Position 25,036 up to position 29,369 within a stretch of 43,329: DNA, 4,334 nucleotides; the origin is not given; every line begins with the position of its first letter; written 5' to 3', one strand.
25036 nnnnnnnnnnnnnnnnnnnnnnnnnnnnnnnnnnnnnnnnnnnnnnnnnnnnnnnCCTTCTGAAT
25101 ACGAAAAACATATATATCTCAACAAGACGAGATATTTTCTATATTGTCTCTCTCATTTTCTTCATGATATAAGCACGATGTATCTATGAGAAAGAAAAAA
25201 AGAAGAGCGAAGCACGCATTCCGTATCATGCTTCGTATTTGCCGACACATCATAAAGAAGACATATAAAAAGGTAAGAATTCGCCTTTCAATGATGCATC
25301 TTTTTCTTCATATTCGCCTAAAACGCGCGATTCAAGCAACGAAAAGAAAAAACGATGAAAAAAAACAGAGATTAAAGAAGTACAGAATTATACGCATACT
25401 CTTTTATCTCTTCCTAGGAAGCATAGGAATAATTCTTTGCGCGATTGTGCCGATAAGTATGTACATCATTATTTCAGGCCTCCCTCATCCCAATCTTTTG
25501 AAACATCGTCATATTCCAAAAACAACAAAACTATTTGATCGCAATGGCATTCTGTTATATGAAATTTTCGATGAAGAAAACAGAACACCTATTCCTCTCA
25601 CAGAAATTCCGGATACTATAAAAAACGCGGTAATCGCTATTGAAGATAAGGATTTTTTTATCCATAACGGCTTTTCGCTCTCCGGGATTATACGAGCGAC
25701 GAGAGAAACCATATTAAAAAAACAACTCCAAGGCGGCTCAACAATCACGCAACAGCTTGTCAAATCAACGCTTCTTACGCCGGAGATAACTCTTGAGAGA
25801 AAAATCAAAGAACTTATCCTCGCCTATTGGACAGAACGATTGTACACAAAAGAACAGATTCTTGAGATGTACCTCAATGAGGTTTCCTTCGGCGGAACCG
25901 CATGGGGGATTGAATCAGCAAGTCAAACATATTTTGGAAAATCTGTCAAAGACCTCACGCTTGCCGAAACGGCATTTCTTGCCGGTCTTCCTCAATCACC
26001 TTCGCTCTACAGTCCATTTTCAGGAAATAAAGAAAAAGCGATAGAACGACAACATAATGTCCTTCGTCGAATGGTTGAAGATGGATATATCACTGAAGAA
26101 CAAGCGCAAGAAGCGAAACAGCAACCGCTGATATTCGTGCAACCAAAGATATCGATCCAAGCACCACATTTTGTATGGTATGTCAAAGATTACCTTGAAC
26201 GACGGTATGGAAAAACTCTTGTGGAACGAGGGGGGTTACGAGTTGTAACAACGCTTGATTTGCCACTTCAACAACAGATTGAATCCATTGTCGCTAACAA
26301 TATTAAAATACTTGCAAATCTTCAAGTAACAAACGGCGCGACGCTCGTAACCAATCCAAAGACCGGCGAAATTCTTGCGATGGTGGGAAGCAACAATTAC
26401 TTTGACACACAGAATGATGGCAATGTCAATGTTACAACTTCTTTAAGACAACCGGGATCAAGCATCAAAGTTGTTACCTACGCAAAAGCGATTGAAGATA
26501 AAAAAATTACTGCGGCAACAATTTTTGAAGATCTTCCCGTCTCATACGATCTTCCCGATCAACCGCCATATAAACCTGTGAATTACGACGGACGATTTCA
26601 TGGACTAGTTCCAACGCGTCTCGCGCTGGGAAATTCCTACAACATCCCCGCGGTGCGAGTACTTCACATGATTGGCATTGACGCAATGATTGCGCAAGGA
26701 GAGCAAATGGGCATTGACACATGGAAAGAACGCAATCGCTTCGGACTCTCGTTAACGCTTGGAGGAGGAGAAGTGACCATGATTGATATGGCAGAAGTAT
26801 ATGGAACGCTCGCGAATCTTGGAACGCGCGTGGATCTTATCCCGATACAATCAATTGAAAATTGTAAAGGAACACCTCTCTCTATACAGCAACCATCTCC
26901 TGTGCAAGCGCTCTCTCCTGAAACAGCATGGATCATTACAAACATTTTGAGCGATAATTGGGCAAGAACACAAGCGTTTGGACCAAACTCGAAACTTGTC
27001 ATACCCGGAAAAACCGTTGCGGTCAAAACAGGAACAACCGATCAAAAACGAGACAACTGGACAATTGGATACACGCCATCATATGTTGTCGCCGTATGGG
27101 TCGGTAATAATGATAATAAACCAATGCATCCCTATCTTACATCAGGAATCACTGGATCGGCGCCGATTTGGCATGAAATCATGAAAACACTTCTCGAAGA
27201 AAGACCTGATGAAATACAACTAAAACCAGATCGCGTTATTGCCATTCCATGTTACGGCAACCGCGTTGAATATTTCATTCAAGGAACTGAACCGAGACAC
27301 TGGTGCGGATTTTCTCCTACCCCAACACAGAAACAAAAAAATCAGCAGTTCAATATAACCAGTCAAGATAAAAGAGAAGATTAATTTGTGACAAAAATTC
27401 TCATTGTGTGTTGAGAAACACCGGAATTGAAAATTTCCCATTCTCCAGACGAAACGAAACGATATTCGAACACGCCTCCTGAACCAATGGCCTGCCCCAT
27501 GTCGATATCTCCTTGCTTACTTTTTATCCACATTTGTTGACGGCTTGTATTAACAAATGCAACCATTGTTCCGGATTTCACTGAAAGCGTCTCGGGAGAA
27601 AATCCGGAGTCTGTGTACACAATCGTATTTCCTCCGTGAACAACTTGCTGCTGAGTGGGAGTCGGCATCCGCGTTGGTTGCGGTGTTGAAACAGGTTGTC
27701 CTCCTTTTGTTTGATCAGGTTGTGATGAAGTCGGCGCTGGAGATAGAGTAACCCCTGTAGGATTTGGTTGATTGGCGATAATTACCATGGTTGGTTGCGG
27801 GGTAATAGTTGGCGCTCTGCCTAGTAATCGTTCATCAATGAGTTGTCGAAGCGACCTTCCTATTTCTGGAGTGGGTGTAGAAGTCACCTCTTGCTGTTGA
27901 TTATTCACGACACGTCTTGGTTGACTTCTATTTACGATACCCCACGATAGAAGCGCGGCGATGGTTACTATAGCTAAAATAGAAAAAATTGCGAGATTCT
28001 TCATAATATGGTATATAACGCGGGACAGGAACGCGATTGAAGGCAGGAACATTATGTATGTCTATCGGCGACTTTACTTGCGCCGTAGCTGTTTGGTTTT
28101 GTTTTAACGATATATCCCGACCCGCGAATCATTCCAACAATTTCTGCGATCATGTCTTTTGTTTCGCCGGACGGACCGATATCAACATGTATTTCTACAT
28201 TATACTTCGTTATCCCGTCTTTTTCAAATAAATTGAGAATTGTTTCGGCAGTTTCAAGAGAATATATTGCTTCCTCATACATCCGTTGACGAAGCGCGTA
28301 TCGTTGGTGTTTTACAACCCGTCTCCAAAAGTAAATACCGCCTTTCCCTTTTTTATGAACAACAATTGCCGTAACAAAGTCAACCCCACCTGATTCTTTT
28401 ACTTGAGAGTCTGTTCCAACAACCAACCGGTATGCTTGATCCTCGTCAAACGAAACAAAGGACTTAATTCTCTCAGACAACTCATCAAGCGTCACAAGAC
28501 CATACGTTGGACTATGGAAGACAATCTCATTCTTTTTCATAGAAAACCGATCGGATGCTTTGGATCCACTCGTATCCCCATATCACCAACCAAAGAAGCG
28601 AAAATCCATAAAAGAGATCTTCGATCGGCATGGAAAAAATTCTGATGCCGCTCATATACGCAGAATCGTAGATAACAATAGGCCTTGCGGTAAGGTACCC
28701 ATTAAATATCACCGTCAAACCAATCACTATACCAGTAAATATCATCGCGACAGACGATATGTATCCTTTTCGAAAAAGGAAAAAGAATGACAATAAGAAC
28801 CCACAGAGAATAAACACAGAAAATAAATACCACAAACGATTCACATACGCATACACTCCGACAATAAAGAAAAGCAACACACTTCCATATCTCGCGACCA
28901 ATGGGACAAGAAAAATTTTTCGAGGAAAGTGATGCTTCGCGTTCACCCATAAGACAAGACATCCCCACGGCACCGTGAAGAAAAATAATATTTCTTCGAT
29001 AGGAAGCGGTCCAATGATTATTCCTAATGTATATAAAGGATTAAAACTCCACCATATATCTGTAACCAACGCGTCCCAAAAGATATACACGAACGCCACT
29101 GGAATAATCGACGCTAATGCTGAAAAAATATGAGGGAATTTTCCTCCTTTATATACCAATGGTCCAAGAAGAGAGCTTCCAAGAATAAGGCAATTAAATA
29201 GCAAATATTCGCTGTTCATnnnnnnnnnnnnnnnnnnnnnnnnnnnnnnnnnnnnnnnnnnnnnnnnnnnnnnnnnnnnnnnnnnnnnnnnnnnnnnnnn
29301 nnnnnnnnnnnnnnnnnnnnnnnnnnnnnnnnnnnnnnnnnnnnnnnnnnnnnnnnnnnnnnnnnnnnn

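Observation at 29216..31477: Single-polypeptide phytoene desaturase-phytoene synthase (CrtI-CrtB) fusion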

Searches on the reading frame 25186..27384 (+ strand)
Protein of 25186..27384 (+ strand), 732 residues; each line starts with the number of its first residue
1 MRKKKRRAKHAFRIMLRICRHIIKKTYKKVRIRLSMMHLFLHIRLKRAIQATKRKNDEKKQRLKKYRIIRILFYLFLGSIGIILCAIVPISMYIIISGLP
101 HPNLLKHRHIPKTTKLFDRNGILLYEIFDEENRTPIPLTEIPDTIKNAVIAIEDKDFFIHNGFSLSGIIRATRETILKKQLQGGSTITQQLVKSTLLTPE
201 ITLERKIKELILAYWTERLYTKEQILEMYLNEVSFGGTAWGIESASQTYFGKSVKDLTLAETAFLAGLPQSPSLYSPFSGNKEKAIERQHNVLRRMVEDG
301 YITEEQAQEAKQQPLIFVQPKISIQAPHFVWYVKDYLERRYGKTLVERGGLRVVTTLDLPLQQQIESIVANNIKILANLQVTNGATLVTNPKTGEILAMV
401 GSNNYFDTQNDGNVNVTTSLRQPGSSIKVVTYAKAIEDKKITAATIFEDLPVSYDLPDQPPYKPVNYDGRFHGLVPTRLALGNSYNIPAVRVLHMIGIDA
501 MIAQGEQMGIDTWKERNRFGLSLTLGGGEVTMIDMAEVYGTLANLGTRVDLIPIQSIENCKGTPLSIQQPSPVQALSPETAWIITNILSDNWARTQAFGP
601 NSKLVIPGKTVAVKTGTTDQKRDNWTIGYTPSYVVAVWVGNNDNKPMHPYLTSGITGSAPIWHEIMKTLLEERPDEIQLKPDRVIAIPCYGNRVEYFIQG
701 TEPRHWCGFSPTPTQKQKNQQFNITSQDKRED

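Call 22: search_protein_families(library=pfam, proteins=[window:25186-27384:+], max_evalue=0.001)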
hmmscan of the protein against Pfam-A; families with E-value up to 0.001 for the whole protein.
window:25186-27384:+ (732 aa): 2 families
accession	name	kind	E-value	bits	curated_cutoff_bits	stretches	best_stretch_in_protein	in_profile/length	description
PF00912.28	Transgly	-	6.6e-61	205.3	27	1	124-296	5-177/178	Transglycosylase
PF00905.27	Transpeptidase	-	1.2e-27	97.4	22.1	1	384-667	1-299/299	Penicillin binding protein transpeptidase domain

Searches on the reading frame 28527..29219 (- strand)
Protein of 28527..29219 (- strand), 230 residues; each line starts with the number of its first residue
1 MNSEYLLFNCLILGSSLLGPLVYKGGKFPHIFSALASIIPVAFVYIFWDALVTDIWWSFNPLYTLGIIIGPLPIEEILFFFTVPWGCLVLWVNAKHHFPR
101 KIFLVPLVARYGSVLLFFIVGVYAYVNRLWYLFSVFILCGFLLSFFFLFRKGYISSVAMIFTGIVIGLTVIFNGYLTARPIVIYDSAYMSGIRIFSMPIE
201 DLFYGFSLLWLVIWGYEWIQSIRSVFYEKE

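Call 3: search_protein_families(library=pfam, proteins=[window:28527-29219:-], max_evalue=0.01)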
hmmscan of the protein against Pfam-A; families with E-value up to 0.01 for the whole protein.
window:28527-29219:- (230 aa): 1 family
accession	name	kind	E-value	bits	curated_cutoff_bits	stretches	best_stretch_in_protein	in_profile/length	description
PF18916.5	Lycopene_cyc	-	7.1e-26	91.1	27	2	130-219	3-92/92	Lycopene cyclase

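Call 4: search_protein_families(library=ncbifam, proteins=[window:28527-29219:-], max_evalue=0.01)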
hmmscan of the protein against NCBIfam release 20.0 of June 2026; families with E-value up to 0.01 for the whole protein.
window:28527-29219:- (230 aa): 1 family
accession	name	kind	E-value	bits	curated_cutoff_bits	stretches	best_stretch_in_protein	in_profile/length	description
TIGR03462.1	CarR_dom_SF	subfamily_domain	1.9e-19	70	39.4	2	131-213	3-85/89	lycopene cyclase domain-containing protein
